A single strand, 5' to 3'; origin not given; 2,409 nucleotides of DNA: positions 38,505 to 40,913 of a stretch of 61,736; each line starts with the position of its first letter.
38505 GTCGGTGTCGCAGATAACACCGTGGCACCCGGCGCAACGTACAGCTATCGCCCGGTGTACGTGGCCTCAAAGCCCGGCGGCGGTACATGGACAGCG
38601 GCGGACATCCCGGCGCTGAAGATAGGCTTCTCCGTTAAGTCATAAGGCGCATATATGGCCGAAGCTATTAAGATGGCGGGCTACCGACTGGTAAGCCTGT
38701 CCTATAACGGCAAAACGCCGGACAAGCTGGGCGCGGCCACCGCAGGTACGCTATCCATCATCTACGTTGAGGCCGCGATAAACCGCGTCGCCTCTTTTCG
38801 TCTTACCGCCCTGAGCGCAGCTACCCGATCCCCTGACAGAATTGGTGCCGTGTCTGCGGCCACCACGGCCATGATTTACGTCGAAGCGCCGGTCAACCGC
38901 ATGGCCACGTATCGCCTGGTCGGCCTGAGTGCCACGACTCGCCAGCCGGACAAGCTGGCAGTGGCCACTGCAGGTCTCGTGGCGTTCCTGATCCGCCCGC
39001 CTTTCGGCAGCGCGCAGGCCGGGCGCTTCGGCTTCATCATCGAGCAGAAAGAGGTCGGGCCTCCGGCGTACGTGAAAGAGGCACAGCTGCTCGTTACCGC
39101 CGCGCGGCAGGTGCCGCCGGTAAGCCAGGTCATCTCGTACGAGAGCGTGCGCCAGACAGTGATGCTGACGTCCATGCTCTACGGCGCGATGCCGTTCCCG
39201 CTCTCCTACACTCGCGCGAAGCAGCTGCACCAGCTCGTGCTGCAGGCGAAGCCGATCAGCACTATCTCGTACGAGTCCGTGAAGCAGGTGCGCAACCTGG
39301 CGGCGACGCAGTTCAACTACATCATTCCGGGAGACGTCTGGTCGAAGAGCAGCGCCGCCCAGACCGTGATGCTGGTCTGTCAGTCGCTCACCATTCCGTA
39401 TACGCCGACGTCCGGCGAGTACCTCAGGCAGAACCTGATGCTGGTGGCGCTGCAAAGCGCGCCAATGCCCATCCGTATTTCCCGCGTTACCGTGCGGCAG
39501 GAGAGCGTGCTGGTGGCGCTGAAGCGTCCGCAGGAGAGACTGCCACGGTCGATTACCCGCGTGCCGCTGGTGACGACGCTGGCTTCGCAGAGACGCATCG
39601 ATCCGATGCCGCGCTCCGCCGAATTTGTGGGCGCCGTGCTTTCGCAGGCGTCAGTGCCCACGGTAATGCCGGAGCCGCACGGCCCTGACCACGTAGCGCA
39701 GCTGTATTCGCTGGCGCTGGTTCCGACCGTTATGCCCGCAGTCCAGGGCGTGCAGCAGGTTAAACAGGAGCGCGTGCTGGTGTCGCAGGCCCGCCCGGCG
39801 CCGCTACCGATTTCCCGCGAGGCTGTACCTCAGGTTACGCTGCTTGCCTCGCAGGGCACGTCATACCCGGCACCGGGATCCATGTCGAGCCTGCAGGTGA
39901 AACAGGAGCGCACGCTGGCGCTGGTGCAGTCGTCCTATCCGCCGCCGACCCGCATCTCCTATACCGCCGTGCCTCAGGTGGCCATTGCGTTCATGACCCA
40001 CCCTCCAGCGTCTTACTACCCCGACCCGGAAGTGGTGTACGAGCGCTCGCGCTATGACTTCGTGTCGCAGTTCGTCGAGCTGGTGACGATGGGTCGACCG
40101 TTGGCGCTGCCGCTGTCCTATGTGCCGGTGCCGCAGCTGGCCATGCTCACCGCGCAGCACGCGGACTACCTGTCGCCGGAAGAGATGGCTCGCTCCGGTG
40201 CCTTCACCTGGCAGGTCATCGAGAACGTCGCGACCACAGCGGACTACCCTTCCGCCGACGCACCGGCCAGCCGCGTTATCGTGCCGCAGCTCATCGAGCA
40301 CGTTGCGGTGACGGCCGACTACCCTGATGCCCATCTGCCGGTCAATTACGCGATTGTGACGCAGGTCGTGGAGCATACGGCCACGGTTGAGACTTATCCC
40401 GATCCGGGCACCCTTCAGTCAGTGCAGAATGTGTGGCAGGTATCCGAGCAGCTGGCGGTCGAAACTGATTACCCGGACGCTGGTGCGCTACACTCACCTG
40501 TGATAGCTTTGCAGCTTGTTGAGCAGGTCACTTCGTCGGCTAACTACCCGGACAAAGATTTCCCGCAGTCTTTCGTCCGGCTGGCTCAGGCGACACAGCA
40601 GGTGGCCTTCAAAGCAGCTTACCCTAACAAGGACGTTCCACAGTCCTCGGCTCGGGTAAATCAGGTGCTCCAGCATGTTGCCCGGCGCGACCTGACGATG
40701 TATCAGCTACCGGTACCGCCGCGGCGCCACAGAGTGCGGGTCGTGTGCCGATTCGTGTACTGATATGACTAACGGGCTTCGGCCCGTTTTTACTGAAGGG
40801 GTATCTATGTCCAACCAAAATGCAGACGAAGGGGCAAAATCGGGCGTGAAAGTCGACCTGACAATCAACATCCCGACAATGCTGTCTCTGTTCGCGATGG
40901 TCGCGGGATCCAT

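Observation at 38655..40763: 702-aa protein built almost entirely of tandem peptide repeats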

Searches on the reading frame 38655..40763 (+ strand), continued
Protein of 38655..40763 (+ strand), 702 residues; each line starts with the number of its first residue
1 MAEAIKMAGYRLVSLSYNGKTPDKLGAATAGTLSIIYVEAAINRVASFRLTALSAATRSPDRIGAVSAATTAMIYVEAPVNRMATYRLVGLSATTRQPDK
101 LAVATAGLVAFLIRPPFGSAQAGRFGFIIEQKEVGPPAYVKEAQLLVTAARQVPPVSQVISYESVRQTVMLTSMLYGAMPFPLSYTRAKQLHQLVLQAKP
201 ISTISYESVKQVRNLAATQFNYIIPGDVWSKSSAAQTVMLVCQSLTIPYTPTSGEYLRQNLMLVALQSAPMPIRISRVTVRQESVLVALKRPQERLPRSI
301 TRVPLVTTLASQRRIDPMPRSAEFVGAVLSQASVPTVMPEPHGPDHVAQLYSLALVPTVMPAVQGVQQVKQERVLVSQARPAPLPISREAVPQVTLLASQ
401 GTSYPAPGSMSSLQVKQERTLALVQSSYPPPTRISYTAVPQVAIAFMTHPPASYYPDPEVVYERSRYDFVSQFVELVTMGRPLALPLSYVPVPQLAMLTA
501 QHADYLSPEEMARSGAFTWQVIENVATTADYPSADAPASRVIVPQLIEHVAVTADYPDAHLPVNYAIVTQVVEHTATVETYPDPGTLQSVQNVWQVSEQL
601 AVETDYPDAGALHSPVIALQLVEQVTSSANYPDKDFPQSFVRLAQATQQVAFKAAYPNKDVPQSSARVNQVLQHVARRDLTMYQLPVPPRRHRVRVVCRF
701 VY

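Call 74: find_encoding_contigs(protein=P0045, flank=10000, max_places=1)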
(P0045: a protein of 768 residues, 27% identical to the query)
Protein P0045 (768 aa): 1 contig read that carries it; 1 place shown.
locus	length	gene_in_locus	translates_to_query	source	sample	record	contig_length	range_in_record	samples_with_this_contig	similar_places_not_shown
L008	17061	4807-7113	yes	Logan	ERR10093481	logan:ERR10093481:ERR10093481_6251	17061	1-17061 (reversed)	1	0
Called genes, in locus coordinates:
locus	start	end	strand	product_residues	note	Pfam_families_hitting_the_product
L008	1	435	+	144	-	?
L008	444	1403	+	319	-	-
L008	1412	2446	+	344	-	-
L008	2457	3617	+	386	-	-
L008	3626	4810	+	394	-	-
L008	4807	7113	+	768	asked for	-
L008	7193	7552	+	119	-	-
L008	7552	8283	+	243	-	-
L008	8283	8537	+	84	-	-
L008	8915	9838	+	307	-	-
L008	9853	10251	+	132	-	-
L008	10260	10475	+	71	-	-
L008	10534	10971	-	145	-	-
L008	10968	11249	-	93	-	-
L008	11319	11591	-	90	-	-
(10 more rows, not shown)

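Call 75: find_encoding_contigs(protein=P0053, flank=10000, max_places=1)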
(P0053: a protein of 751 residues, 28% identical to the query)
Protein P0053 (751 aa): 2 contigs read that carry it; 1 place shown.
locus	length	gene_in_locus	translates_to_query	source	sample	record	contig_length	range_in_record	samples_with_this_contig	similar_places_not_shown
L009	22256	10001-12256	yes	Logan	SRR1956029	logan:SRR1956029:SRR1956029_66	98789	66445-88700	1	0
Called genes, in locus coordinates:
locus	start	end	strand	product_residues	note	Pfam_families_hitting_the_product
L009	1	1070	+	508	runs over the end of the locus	PF13550:Phage-tail_3 (weak)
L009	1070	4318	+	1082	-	-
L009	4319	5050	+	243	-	PF10983:DUF2793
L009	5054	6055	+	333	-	-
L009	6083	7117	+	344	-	-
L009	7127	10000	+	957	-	PF25852:DUF6242_C (weak)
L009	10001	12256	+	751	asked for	-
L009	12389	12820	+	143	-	-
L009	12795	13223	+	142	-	PF16083:Phage_holin_3_3 (weak)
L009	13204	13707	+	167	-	PF00959:Phage_lysozyme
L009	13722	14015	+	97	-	-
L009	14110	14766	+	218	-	-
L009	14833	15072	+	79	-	-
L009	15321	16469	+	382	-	PF00004:AAA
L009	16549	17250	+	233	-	-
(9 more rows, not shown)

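Call 86: find_encoding_contigs(protein=P0010, flank=10000, max_places=1)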
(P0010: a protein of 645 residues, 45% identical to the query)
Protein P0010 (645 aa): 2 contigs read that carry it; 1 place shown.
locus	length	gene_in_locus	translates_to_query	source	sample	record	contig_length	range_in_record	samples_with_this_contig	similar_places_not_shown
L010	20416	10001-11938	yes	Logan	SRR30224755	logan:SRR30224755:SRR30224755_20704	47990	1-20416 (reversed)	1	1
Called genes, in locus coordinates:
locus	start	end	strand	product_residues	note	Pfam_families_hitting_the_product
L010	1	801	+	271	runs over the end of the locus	PF09931:Phage_phiJL001_Gp84_N (faint), PF09356:Phage_BR0599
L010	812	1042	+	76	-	-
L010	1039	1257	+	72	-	-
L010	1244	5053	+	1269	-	PF13550:Phage-tail_3 (weak)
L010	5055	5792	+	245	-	PF10983:DUF2793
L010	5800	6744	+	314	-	-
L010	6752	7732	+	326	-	-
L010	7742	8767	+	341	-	-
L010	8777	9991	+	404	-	-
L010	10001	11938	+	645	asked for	-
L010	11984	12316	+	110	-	-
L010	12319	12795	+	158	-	-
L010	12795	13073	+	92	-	PF10841:DUF2644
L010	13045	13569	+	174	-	PF10721:DUF2514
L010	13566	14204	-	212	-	-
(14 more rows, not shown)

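Call 87: find_encoding_contigs(protein=P0025, flank=10000, max_places=1)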
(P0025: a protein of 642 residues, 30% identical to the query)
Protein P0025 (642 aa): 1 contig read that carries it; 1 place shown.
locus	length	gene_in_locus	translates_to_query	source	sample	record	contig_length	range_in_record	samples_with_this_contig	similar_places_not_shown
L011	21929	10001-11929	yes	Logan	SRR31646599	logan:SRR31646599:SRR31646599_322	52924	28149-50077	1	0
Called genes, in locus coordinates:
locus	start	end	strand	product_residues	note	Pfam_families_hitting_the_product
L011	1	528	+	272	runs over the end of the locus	PF09356:Phage_BR0599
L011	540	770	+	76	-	-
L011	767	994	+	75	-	-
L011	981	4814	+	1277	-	PF13550:Phage-tail_3 (weak)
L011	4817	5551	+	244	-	PF10983:DUF2793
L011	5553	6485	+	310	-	-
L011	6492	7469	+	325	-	-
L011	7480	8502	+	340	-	-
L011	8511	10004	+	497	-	-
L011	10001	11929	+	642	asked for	-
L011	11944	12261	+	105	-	-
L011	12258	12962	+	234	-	-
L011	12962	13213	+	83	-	-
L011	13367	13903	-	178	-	PF24963:DUF7768 (weak)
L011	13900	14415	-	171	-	-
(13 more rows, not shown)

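Call 88: find_encoding_contigs(protein=P0008, flank=10000, max_places=1)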
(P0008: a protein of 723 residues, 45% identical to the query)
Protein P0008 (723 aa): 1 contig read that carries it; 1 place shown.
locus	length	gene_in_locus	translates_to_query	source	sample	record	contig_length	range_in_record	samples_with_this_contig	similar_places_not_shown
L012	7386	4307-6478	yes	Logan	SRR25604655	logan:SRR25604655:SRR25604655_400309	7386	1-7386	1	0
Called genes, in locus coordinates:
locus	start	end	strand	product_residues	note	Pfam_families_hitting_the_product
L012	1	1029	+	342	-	?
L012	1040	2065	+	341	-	-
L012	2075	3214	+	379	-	-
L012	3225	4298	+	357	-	-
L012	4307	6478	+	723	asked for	-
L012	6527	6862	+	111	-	-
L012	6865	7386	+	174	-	?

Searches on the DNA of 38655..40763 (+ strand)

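Call 5: search_dna_similar(query=window:38655-40763:+, collection=phages, mode=near, max_rows=30)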
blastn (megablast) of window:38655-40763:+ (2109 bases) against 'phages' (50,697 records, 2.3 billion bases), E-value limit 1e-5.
No match.
